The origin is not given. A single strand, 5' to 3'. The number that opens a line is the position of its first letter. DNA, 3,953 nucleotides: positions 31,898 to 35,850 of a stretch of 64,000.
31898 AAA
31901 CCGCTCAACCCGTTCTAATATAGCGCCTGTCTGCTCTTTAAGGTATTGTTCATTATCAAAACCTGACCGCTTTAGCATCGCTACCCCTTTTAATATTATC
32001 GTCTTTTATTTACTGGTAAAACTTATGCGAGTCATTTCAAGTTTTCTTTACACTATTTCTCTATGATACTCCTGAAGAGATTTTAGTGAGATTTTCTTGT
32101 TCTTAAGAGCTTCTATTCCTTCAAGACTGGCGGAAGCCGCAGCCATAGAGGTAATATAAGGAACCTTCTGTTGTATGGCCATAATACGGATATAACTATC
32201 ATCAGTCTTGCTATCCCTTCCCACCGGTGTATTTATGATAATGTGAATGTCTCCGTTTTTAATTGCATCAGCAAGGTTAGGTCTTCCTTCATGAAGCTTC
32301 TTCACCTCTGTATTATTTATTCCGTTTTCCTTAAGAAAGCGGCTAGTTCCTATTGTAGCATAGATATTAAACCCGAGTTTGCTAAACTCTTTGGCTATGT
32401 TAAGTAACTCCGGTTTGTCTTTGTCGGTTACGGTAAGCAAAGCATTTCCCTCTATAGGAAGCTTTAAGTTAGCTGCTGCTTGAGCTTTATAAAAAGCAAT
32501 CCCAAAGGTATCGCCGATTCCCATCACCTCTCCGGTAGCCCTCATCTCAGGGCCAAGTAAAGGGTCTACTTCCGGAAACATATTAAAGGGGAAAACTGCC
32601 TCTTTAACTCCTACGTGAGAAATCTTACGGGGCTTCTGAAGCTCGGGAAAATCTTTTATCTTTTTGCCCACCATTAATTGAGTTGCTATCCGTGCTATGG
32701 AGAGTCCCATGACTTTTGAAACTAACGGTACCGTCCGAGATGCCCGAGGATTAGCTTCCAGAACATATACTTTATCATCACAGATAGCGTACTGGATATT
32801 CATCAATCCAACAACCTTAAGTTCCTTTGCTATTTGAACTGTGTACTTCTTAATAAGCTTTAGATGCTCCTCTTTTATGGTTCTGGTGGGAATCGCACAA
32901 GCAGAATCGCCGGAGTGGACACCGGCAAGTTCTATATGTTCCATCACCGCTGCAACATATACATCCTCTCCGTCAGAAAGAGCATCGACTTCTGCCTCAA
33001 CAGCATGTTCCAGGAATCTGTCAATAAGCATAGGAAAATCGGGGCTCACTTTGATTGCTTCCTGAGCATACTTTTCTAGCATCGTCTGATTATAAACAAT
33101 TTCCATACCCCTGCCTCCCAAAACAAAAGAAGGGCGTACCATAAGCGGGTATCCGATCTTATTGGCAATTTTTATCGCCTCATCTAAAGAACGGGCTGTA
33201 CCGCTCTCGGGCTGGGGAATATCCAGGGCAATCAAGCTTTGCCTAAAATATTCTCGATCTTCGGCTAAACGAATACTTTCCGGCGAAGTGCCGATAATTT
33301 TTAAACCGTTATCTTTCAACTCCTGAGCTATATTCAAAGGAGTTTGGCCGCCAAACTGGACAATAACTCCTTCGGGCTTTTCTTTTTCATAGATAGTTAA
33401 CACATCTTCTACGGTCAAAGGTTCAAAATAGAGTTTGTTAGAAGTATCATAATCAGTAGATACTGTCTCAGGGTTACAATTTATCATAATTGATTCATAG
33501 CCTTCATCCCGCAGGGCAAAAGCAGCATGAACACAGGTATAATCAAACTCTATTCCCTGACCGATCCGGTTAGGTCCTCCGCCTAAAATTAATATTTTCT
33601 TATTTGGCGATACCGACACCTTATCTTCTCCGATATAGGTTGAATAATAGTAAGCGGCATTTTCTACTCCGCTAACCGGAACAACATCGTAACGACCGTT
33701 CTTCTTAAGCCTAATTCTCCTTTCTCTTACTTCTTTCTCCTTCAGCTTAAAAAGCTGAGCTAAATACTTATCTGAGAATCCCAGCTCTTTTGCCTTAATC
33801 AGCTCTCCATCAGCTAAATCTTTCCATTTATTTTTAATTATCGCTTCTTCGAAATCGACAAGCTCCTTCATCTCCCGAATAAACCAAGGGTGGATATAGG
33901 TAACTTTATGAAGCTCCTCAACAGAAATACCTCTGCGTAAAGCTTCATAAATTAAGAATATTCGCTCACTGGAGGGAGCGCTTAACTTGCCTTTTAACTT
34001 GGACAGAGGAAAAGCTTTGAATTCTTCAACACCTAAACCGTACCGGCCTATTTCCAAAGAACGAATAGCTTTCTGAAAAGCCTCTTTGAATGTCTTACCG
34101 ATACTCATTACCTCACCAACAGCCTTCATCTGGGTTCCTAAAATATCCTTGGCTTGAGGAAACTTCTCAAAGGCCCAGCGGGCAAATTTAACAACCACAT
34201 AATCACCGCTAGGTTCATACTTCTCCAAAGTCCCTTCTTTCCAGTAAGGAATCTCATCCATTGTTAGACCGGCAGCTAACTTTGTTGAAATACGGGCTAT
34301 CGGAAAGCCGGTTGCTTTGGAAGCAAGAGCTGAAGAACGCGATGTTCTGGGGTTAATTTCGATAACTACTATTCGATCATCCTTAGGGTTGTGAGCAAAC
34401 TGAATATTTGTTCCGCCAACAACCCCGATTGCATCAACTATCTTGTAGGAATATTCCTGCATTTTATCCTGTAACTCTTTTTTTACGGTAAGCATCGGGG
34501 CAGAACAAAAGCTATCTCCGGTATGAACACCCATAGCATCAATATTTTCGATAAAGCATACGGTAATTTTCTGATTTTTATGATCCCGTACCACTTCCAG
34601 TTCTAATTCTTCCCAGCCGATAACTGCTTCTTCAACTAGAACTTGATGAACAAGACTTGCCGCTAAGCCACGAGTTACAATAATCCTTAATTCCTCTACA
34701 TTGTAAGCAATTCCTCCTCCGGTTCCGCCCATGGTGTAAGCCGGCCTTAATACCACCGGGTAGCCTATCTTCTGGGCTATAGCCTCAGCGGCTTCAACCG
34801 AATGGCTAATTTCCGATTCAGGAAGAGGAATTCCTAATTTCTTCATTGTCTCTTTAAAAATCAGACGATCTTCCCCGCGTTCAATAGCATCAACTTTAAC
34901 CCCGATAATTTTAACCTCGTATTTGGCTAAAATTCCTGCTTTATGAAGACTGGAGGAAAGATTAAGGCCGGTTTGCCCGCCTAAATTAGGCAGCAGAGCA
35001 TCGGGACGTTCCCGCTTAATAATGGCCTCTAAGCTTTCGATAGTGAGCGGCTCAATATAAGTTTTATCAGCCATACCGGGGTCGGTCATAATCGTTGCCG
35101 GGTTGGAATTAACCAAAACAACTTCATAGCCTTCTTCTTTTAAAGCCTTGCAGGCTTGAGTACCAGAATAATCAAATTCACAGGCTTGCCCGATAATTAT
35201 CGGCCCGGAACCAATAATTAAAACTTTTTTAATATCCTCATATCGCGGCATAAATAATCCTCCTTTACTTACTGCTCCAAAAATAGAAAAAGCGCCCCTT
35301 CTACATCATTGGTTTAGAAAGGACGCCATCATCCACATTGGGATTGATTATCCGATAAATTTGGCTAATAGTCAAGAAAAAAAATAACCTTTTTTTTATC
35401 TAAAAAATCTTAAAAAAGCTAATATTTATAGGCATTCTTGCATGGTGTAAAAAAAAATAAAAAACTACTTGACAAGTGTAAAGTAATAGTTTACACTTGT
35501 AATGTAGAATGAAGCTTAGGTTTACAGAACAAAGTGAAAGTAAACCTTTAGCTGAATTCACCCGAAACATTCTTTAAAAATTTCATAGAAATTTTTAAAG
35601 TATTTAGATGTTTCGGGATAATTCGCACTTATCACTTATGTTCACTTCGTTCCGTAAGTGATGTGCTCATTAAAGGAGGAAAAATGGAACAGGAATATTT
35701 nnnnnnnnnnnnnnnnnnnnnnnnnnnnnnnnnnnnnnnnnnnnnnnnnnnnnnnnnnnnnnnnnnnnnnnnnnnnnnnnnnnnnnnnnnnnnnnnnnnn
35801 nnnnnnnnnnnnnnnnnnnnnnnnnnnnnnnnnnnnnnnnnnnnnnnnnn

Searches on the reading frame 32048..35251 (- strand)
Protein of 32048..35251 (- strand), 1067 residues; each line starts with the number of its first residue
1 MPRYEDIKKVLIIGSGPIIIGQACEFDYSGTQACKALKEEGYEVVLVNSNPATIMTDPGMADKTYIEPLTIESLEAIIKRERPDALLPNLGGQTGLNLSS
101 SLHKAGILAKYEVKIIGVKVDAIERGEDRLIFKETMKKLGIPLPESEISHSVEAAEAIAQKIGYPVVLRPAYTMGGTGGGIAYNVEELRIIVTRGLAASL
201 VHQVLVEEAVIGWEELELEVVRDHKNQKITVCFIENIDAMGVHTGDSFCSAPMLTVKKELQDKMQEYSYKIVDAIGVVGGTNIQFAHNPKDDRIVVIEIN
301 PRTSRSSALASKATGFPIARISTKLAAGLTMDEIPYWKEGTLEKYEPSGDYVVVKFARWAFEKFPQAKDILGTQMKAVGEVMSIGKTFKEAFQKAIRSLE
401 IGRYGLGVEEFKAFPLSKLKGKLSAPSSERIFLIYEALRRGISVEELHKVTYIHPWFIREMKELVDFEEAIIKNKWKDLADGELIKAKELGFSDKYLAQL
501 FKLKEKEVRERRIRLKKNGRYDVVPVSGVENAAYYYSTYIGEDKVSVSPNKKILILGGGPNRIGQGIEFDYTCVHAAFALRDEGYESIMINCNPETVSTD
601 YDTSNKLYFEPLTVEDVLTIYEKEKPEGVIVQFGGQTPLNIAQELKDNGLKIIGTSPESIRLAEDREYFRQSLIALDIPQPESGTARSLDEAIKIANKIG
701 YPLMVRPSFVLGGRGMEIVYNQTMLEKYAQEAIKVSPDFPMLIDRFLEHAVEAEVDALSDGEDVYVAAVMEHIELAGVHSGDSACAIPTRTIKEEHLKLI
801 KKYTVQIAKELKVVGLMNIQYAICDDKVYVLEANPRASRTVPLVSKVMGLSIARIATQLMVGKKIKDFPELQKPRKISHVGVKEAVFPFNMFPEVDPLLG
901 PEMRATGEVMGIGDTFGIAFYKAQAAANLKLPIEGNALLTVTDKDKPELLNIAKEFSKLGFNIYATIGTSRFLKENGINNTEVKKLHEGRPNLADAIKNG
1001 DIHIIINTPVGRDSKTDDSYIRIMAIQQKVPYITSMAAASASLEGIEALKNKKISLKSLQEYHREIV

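Call 9: search_protein_families(library=pfam, proteins=[window:32048-35251:-])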
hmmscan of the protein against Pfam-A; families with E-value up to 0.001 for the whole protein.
window:32048-35251:- (1067 aa): 12 families
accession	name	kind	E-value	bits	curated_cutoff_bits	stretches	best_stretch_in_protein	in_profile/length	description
PF25596.1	CPSase_L_D1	-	1e-101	335.5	27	2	550-661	2-117/118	Carbamoyl phosphate synthase preATP-grasp domain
PF02786.22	CPSase_L_D2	-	2.5e-97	325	19.8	2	128-333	1-210/211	Carbamoyl-phosphate synthase L chain, ATP binding domain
PF02787.25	CPSase_L_D3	-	2.5e-26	91.9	26.6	1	422-500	2-79/80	Carbamoyl-phosphate synthetase large chain, oligomerisation domain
PF02142.27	MGS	-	3.4e-24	85.2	24.1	1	948-1034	1-94/94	MGS-like domain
PF02222.28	ATP-grasp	-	5e-24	85.4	27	2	135-304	2-164/179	ATP-grasp domain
PF07478.18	Dala_Dala_lig_C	-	3.8e-18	66.2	24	2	149-301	22-174/204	D-ala D-ala ligase C-terminus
PF02655.19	ATP-grasp_3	-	1.2e-12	48.7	23.2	1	128-303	3-157/160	ATP-grasp domain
PF15632.11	ATPgrasp_Ter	-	1.2e-11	45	29.1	1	795-879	45-127/131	ATP-grasp in the biosynthetic pathway with Ter operon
PF01071.24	GARS_A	-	8.5e-09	35.9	27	0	665-836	2-188/194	Phosphoribosylglycinamide synthetase, ATP-grasp (A) domain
PF13549.11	ATP-grasp_5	-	7.2e-08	32.5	27.6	0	133-169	16-52/221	ATP-grasp domain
PF08442.15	ATP-grasp_2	-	1e-06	28.9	29.5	0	133-232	8-123/202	ATP-grasp domain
PF08443.16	RimK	-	4.4e-05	23.6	21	0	135-209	10-85/188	RimK-like ATP-grasp domain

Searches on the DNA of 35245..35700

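Call 27: search_rna_families(source=window, start=35245, end=35700, threshold=evalue, max_evalue=10)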
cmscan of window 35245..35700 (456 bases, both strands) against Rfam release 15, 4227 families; matches with E-value up to 10: 21.
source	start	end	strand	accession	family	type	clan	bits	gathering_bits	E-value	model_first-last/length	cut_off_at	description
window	35520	35657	-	RF03601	MIR7993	Gene; miRNA;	-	34.4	100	0.00012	1-138/138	no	MIR7993 microRNA precursor family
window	35522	35660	+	RF04128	MIR8562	Gene; miRNA;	-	22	211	0.07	61-185/242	no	MIR8562 microRNA precursor family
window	35285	35421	-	RF00515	PyrR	Cis-reg;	-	21.7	54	1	1-115/115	no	PyrR binding site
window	35436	35476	+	RF01592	plasmodium_snoR17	Gene; snRNA; snoRNA; CD-box;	-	21.4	51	6.2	1-80/80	no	small nucleolar RNA snoR17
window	35412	35477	-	RF02270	nse_sRNA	Gene;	-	19.6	75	0.68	1-73/73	no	Neisseria sigma-E sRNA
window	35352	35388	+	RF03002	lysM-Prevotella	Cis-reg;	-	19.6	66.6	1.8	1-66/66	no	lysM-Prevotella RNA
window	35554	35624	-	RF04172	MIR8675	Gene; miRNA;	-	19.1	90.8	0.62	13-84/95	no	MIR8675 microRNA precursor family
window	35553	35627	+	RF03601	MIR7993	Gene; miRNA;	-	19.1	100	0.84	1-138/138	no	MIR7993 microRNA precursor family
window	35388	35415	+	RF01353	CRISPR-DR44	Gene; CRISPR;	-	19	35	2.4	1-28/28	no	CRISPR RNA direct repeat element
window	35535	35645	-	RF03839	MIR2599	Gene; miRNA;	-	18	120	0.87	1-132/132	no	MIR2599 microRNA precursor family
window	35554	35624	+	RF04206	MIR9555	Gene; miRNA;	-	17.8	119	2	1-137/137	no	MIR9555 microRNA precursor family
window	35512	35626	+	RF02413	snoR145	Gene; snRNA; snoRNA; HACA-box;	-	17.7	57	1.8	1-147/147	no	Small nucleolar RNA snoR145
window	35445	35496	+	RF00150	SNORD42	Gene; snRNA; snoRNA; CD-box;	-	16.5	39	8.2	1-68/68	no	Small nucleolar RNA SNORD42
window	35612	35686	+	RF01054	preQ1-II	Cis-reg; riboswitch;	-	16.4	47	5.8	1-99/99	no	PreQ1-II (pre queuosine) riboswitch aptamer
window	35554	35624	+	RF00692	MIR171_2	Gene; miRNA;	CL00099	16.2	65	0.94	22-92/111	no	MIR171_2 microRNA precursor family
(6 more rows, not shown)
